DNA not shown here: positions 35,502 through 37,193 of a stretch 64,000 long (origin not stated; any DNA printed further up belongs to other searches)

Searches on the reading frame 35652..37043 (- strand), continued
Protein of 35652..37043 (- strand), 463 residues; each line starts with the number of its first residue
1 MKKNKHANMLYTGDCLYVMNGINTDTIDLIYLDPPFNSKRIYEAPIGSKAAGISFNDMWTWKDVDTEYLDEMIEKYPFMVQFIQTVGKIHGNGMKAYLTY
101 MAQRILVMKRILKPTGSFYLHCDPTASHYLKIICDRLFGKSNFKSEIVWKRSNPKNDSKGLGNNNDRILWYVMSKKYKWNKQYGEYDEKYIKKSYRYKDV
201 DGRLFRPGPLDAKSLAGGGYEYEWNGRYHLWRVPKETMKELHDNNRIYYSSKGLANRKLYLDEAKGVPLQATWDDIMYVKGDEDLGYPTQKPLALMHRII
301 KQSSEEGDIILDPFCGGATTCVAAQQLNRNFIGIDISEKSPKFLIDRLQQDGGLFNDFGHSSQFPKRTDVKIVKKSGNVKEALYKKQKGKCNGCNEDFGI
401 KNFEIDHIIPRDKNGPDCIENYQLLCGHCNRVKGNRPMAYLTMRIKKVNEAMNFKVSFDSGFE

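Call 65: search_solved_structures(query=A3, max_evalue=0.001)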
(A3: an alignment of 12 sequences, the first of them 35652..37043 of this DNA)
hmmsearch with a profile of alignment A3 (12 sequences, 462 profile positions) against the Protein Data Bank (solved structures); distinct sequences matched with E-value up to 0.001: 47.
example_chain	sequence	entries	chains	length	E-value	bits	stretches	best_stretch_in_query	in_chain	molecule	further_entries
6k0w_B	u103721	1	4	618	4.3e-25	91.6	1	95-338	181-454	Adenine specific DNA methyltransferase (Mod)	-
6pbd_A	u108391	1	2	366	2e-23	86.1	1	283-344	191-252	Modification methylase CcrMI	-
1g60_A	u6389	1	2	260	2.1e-23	86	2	250-343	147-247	Adenine-specific Methyltransferase MboIIA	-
9c3u_A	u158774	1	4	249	6.7e-21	77.7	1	260-351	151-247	Methyltransferase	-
8urk_A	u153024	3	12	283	8.8e-21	77.4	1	261-351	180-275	Methyltransferase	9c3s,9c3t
4zcf_A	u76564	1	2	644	1.2e-19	73.6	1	91-332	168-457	Restriction endonuclease EcoP15I, modification subunit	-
5hek_A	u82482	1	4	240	1.4e-16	63.6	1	281-351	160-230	Adenine specific DNA methyltransferase (DpnA)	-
5hfj_A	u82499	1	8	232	1.4e-16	63.5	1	281-350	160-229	Adenine specific DNA methyltransferase (DpnA)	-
1eg2_A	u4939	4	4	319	4.6e-16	61.8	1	267-348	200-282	MODIFICATION METHYLASE RSRI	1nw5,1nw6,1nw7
1nw8_A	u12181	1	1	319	4.6e-16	61.8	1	267-348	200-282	MODIFICATION METHYLASE RSRI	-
8s9m_A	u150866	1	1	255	1.1e-15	60.5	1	288-353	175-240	DNA cytosine-N4 methyltransferase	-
8s9n_A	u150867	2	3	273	1.2e-15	60.5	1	287-353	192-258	DNA cytosine-N4 methyltransferase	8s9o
7dsu_A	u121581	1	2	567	1.5e-13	53.5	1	96-177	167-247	Mbo45V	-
2zie_A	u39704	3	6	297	2.3e-12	49.6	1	269-354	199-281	Putative modification methylase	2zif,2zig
8d2k_A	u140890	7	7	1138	9.3e-11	44.3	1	375-441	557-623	CRISPR-associated endonuclease, Csn1 family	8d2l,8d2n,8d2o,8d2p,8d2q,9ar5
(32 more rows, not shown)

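Call 68: find_related_loci(query=A3, collection=viral_contigs, flank=6000)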
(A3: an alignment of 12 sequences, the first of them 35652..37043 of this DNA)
Query A3 (463 aa) in viral_contigs; peptide patterns used: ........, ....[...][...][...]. (x = any residue, [..] = any of these).
600 stretches matched a pattern (row limit reached: there are more); 351 encode a relative of the query (tblastn E <= 1e-3); the best 80 are kept; 80 distinct loci.
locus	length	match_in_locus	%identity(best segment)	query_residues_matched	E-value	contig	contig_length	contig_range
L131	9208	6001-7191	41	10-446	2e-107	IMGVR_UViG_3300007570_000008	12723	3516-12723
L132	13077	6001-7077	48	1-349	4e-105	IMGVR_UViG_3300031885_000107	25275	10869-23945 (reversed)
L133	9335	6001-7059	50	8-349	2e-104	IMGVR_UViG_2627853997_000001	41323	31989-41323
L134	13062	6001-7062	48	7-349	1e-103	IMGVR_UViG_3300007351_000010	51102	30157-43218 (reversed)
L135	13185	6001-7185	41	1-447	4e-95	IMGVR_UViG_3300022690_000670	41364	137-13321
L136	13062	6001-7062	45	8-350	1e-92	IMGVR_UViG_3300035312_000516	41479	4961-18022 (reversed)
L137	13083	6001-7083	43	4-353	5e-92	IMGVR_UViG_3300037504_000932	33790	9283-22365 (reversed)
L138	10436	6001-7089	42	8-355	2e-90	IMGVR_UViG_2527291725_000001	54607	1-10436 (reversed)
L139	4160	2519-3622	45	3-361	8e-91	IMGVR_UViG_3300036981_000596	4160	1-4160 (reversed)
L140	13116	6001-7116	42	4-364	5e-89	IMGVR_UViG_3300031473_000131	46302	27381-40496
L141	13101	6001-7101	42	9-360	2e-86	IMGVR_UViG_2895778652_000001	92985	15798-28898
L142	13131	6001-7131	43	6-369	3e-85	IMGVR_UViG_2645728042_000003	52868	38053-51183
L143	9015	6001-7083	42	8-353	4e-83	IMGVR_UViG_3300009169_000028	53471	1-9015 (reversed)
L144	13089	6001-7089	44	8-349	2e-83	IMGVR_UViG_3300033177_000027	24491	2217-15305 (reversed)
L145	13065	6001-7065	42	8-353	2e-82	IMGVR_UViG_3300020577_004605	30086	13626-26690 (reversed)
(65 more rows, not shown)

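Call 78: find_encoding_contigs(protein=P0224, flank=5000, max_places=2)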
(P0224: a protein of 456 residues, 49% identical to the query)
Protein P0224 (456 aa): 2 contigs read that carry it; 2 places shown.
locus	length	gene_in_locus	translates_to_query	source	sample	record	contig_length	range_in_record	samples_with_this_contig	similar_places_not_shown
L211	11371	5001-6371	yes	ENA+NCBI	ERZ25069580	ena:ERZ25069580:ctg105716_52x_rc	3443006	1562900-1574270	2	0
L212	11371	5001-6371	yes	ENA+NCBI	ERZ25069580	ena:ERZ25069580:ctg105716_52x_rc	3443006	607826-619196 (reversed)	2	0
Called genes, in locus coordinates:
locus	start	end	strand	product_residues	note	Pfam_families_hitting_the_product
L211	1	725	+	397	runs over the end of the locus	PF02515:CoA_transf_3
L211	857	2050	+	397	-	PF02515:CoA_transf_3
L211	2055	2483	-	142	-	PF13975:gag-asp_proteas (weak)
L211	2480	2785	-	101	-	-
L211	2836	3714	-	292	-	PF00248:Aldo_ket_red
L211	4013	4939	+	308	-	PF12760:Zn_ribbon_IS1595, PF12762:DDE_Tnp_IS1595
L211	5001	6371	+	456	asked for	PF01555:N6_N4_Mtase, PF01844:HNH, PF14279:HNH_5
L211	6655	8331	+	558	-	PF05960:DUF885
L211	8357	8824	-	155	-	PF00583:Acetyltransf_1, PF13673:Acetyltransf_10, PF13508:Acetyltransf_7, PF08445:FR47 (weak)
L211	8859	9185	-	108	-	PF03992:ABM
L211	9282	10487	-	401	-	PF00266:Aminotran_5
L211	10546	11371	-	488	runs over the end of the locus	PF00483:NTP_transferase, PF22640:ManC_GMP_beta-helix, PF01050:MannoseP_isomer, PF07883:Cupin_2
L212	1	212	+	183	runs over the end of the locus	-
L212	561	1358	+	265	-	-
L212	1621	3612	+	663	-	PF12161:HsdM_N, PF02384:N6_Mtase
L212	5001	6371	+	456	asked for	PF01555:N6_N4_Mtase, PF01844:HNH, PF14279:HNH_5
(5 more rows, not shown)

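Call 79: find_encoding_contigs(protein=P0195, flank=5000, max_places=2)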
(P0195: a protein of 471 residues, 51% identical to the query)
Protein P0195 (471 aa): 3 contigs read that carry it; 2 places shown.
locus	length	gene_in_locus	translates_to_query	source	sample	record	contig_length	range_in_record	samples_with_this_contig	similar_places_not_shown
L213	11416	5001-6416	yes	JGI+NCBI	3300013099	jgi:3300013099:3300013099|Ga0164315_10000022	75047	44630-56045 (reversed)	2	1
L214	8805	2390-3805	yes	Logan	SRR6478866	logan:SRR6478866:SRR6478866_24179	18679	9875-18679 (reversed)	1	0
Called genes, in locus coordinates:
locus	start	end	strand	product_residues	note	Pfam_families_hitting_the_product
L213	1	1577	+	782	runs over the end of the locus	PF02190:LON_substr_bdg, PF00004:AAA, PF07728:AAA_5, PF22667:Lon_lid, PF05362:Lon_C, PF13541:ChlI (weak)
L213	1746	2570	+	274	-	PF00288:GHMP_kinases_N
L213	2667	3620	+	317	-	PF13793:Pribosyltran_N, PF00156:Pribosyltran, PF14572:Pribosyl_synth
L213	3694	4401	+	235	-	PF01386:Ribosomal_L25p, PF14693:Ribosomal_TL5_C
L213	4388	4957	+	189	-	PF01195:Pept_tRNA_hydro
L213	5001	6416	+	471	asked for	PF01555:N6_N4_Mtase, PF01844:HNH, PF14279:HNH_5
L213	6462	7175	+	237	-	-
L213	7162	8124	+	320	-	PF01555:N6_N4_Mtase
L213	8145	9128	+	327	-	-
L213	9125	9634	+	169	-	-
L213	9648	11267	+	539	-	-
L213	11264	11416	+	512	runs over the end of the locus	PF03781:FGE-sulfatase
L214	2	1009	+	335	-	?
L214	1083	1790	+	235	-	PF01386:Ribosomal_L25p, PF14693:Ribosomal_TL5_C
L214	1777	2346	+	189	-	PF01195:Pept_tRNA_hydro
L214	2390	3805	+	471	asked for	PF01555:N6_N4_Mtase, PF01844:HNH, PF14279:HNH_5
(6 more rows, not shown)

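Call 90: search_protein_families(library=phrogs, proteins=[window:35652-37043:-], max_evalue=0.01)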
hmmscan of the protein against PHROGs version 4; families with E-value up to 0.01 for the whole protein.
window:35652-37043:- (463 aa): 37 families (the best 25 are shown)
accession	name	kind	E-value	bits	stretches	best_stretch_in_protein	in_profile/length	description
phrog_67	-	other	5.5e-53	182.1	1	6-388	122-380/743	DNA methyltransferase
phrog_498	-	other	1.2e-21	77.9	1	74-350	228-422/633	DNA methyltransferase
phrog_3008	-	other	5.8e-17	62.8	1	287-352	150-215/244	DNA methyltransferase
phrog_2118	-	DNA, RNA and nucleotide metabolism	2.3e-15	57.9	1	346-447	136-235/301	HNH endonuclease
phrog_23148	-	unknown function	4.9e-13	50.5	1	283-349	81-147/165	-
phrog_18293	-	other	1e-12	49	1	278-350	36-109/119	methyltransferase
phrog_1035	-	DNA, RNA and nucleotide metabolism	3.7e-12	47.7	1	379-448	150-225/271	endonuclease VII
phrog_23085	-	unknown function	2e-10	41.5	1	274-345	32-102/138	-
phrog_2214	-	DNA, RNA and nucleotide metabolism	2.8e-10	40.9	1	377-444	182-247/429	HNH endonuclease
phrog_338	-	DNA, RNA and nucleotide metabolism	6.2e-10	40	1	384-439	203-265/340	HNH endonuclease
phrog_6952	-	other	9.1e-10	39.7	1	287-338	114-165/181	DNA methyltransferase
phrog_6050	-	DNA, RNA and nucleotide metabolism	1.4e-09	38.3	1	379-437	302-361/402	HNH endonuclease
phrog_5718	-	DNA, RNA and nucleotide metabolism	2.3e-08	34.4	1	376-450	116-190/394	HNH endonuclease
phrog_6025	-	other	6.2e-08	33.5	1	5-38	9-42/192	DNA methyltransferase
phrog_7785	-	DNA, RNA and nucleotide metabolism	2.2e-07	32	1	376-436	58-114/147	HNH endonuclease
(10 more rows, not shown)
